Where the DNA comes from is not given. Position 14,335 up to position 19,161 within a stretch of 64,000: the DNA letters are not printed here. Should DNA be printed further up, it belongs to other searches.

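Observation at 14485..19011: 1500-aa fusion of a catalytically degenerate M28-like ectodomain to an orphan FtsX/MacB-type permease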

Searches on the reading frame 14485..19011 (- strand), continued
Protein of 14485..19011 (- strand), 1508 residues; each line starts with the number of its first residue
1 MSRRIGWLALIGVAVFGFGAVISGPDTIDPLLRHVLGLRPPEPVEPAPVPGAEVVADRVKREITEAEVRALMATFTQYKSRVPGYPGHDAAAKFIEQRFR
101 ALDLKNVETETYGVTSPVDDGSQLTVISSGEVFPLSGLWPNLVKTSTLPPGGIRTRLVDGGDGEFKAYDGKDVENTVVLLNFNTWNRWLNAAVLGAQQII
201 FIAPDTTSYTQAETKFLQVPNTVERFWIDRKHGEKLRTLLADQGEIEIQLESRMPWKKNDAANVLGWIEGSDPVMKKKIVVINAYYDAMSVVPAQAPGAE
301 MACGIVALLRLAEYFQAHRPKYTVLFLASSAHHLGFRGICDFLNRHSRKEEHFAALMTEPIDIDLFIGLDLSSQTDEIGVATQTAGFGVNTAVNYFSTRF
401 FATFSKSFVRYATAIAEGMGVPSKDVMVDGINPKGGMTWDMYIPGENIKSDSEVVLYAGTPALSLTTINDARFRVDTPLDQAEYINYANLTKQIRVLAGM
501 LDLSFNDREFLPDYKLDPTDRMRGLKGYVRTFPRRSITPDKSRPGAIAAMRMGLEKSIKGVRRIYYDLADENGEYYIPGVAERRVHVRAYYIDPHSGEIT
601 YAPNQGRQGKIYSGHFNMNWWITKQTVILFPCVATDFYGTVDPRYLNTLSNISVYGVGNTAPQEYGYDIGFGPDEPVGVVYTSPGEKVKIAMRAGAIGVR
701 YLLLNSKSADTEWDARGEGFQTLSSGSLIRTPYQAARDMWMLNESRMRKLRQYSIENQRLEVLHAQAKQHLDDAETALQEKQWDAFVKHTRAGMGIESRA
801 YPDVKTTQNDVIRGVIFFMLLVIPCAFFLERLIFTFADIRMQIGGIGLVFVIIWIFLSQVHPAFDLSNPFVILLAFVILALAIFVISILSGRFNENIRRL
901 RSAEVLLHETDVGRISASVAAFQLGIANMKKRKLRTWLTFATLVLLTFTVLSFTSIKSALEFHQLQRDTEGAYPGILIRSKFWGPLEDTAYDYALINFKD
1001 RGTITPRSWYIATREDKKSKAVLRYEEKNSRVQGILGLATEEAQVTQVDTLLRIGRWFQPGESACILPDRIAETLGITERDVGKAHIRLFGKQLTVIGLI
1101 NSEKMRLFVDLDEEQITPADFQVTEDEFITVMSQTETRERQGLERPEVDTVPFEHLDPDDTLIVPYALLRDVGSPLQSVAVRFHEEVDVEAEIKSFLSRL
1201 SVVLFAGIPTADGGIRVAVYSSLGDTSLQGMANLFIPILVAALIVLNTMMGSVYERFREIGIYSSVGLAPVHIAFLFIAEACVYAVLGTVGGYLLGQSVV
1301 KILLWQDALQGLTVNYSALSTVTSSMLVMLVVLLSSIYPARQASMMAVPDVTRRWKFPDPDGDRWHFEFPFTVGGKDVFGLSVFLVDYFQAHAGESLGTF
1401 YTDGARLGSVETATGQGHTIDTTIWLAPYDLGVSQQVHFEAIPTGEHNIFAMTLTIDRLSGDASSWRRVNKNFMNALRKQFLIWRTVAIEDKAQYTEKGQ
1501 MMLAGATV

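Call 50: search_protein_families(library=pfam, proteins=[L027:6489-8672:+, L027:8669-9943:+, L027:14525-15703:+, L027:15700-16716:+, L027:16738-18168:+, L027:5002-5964:+, L019:5816-7021:-, L019:7055-8578:-, L027:1423-2286:+, L027:2258-2926:+], max_evalue=0.001)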
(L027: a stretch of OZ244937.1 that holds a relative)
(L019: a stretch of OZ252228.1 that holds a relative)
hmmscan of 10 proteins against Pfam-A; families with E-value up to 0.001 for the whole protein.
L027:6489-8672:+ (727 aa): 6 families
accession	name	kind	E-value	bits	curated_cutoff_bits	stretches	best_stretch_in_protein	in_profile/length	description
PF13360.13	PQQ_2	-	1.1e-33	117.3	27.6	2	403-637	5-232/233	Outer membrane protein assembly factor BamB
PF13570.13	Beta-prop_ACSF4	-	2.3e-22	80.3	133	2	403-600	31-222/329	Beta-alanine-activating enzyme, beta-propeller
PF00149.33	Metallophos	-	3.5e-17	63.9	21.5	1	93-295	1-190/191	Calcineurin-like phosphoesterase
PF16371.11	MetallophosN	-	2.2e-13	50.6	35.6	1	7-65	1-62/77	N terminal of Calcineurin-like phosphoesterase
PF01011.28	PQQ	-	2.4e-07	30.3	26.7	0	609-687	54-136/595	Glucose/ethanol/alcohol dehydrogenase, beta-propeller domain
PF12850.12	Metallophos_2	-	0.0002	21.8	27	0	94-306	2-129/154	Calcineurin-like phosphoesterase superfamily domain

L027:8669-9943:+ (424 aa): 3 families
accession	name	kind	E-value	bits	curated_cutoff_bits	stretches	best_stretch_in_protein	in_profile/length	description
PF13517.12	FG-GAP_3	-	2.3e-17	63.8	26.9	0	237-263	1-28/61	FG-GAP-like repeat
PF01839.29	FG-GAP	-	4.2e-13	49.3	22.1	1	396-421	4-37/37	FG-GAP repeat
PF21348.3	RGL11_C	-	1e-08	34.9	27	0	188-221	235-268/490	Rhamnogalacturonan lyase family 11, C-terminal domain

L027:14525-15703:+ (392 aa): 2 families
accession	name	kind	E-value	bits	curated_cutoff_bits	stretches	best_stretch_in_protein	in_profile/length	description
PF00557.29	Peptidase_M24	-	2.8e-19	70.1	23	1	164-367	2-207/208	Metallopeptidase family M24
PF01321.24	Creatinase_N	-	0.00038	21.4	22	0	9-144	4-116/128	Creatinase/Prolidase N-terminal domain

L027:15700-16716:+ (338 aa): 9 families
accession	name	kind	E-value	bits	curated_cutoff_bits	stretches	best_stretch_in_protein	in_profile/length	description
PF13964.12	Kelch_6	-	8.1e-16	57.8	25.3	1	174-226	5-50/50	Kelch motif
PF24681.1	Kelch_KLHDC2_KLHL20_DRC7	-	1.9e-15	57.2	50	1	99-293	30-221/221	KLHDC2/KLHL20/DRC7 Kelch-repeats domain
PF24981.1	Beta-prop_ATRN-LZTR1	-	2e-12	47.5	50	1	181-295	160-281/289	Attractin/LZTR1 beta-propeller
PF01344.31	Kelch_1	-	3.2e-12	46.2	20.1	1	171-217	2-41/46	Kelch motif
PF25210.1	Kelch_FKB95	-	3.9e-09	37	70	1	151-218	60-123/268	FKB95, Kelch-repeats domain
PF24996.1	NANM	-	1.2e-07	31.4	45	1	176-243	59-124/350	N-acetylneuraminate epimerase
PF13415.12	Kelch_3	-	1.5e-07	31.8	22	0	181-233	2-47/48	Galactose oxidase, central domain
PF13418.12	Kelch_4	-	1.3e-05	25.5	21.6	0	180-218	12-44/49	Galactose oxidase, central domain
PF07646.21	Kelch_2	-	0.00061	20.1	21.3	0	177-218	8-44/48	Kelch motif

L027:16738-18168:+ (476 aa): 1 family
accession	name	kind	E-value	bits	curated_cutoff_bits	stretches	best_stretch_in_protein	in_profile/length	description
PF04734.18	Ceramidase_alk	-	1.2e-06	27.9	32.1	1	14-102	9-99/509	Neutral/alkaline non-lysosomal ceramidase, N-terminal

L027:5002-5964:+ (320 aa): 0 families

L019:5816-7021:- (401 aa): 2 families
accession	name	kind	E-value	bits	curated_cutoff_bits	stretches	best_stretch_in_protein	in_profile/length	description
PF13546.12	DDE_5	-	2e-57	195.3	27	1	20-266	2-271/272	DDE superfamily endonuclease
PF01609.27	DDE_Tnp_1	-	4.3e-10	40.1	23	1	180-366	65-199/200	Transposase DDE domain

L019:7055-8578:- (507 aa): 5 families
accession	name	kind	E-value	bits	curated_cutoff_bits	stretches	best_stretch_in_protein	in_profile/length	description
PF00036.39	EF-hand_1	-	5e-08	32.4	25.4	0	212-232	8-28/29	EF hand domain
PF13499.12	EF-hand_7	-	5.2e-08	33.6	30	1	211-306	9-66/67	EF-hand domain pair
PF00404.24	Dockerin_1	-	1.5e-07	31.9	22.9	0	208-228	31-51/57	Dockerin type I domain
PF13833.12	EF-hand_8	-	3.6e-05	23.9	28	0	211-232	32-53/54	EF-hand domain pair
PF13405.12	EF-hand_6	-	8.5e-05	22.4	25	0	211-231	7-27/30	EF-hand domain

L027:1423-2286:+ (287 aa): 1 family
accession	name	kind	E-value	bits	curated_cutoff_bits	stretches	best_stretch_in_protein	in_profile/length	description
PF00795.27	CN_hydrolase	-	1.1e-47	163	23.2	1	27-265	1-251/256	Carbon-nitrogen hydrolase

L027:2258-2926:+ (222 aa): 0 families

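Call 67: search_solved_structures(query=A4, max_evalue=10)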
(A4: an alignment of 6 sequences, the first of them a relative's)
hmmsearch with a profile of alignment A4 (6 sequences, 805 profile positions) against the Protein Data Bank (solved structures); distinct sequences matched with E-value up to 10: 1.
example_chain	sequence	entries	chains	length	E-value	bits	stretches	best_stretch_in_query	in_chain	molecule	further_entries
2lv7_A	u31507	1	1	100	0.45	11.7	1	12-61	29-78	Calcium-binding protein 7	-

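Call 76: search_protein_families(library=pfam, proteins=[L018:14537-16957:+], max_evalue=10)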
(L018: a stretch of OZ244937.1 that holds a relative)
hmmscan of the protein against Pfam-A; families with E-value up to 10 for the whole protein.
L018:14537-16957:+ (806 aa): 0 families

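Call 87: find_encoding_contigs(protein=P0022, flank=10000, max_places=1)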
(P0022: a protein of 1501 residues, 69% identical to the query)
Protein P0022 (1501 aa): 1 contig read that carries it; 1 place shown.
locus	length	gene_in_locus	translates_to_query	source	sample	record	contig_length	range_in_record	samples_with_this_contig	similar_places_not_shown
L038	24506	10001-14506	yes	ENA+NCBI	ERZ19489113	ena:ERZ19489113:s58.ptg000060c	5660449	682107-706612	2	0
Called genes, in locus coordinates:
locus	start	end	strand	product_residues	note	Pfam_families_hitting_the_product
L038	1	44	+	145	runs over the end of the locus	-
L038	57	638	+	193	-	PF12760:Zn_ribbon_IS1595, PF12762:DDE_Tnp_IS1595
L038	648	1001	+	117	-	PF12762:DDE_Tnp_IS1595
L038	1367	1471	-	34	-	-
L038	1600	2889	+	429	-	-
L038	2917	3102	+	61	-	-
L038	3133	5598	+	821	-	PF06452:CBM9_1 (weak), PF19313:DUF5916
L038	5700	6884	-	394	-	PF00108:Thiolase_N, PF02803:Thiolase_C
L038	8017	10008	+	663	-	PF20581:DUF6785, PF20580:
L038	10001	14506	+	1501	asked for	PF02687:FtsX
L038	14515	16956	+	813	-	-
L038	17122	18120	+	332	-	PF00106:adh_short (faint), PF01073:3Beta_HSD, PF01370:Epimerase, PF02719:Polysacc_synt_2, PF16363:GDP_Man_Dehyd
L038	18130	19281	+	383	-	PF07969:Amidohydro_3 (weak), PF01979:Amidohydro_1 (faint)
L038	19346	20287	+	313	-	-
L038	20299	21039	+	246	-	PF05721:PhyH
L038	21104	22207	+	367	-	PF01547:SBP_bac_1, PF13531:SBP_bac_11, PF13416:SBP_bac_8, PF13343:SBP_bac_6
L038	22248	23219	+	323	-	PF08240:ADH_N (weak), PF16912:Glu_dehyd_C (weak), PF00107:ADH_zinc_N, PF13602:ADH_zinc_N_2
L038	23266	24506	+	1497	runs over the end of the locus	PF13020:NOV_C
